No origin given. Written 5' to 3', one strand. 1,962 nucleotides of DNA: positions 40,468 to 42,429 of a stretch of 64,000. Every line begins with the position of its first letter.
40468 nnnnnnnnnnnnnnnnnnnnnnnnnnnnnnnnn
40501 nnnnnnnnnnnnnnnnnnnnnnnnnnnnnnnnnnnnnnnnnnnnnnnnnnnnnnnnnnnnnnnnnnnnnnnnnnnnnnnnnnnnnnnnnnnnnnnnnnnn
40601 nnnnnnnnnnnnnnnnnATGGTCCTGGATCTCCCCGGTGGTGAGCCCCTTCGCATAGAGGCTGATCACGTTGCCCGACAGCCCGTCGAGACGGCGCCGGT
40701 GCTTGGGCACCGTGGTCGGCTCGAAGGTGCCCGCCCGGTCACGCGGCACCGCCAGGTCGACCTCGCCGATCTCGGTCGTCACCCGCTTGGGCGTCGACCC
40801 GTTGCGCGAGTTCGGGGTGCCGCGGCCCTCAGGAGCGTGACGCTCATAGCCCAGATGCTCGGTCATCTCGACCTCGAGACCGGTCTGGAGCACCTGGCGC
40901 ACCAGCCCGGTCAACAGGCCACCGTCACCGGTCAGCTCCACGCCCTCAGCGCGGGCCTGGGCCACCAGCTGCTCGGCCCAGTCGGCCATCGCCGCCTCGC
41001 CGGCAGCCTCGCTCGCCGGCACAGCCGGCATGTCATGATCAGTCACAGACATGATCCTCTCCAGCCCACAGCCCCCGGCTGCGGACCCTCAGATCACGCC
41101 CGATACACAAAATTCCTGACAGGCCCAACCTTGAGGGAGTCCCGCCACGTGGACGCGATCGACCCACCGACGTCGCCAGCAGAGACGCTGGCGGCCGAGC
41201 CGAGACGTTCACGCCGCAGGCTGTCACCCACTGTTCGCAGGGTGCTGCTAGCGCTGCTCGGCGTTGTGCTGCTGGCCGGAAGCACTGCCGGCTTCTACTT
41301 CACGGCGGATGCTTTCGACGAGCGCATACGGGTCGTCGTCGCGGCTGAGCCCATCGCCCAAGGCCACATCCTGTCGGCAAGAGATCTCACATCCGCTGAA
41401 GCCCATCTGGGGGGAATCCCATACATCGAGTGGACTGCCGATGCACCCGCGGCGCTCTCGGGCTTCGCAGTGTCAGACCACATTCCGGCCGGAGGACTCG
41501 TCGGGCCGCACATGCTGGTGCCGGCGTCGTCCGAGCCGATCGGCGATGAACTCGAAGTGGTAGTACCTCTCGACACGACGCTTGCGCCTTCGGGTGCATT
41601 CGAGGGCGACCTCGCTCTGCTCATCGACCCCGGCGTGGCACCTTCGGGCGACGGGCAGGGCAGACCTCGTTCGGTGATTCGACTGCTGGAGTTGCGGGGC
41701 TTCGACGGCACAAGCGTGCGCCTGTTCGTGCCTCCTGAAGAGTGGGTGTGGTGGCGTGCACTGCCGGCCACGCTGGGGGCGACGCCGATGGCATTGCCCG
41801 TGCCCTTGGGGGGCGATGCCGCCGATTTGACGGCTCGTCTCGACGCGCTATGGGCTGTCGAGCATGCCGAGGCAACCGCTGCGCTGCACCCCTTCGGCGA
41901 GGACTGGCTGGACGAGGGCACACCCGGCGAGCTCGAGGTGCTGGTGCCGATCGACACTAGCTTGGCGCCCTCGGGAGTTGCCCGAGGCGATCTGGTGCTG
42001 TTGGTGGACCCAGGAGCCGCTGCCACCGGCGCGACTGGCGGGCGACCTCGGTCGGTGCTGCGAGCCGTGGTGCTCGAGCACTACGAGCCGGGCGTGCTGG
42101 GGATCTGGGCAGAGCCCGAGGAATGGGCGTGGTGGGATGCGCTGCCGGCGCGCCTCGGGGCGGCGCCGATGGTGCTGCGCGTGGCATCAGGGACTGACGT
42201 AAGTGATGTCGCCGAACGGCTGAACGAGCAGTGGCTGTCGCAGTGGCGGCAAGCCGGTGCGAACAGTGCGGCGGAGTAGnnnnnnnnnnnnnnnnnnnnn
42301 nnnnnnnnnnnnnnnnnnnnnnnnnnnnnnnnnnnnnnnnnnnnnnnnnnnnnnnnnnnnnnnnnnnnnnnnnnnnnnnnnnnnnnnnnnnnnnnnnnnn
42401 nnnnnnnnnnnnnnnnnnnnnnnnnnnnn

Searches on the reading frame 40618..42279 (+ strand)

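Call 21: search_protein_families(library=pfam, proteins=[window:40618-42279:+], max_evalue=0.001)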
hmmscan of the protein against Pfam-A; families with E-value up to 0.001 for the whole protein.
window:40618-42279:+ (553 aa): 1 family
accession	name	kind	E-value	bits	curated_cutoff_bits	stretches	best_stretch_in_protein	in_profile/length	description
PF08666.17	SAF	-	1.3e-06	29.3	21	1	238-301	2-63/63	SAF domain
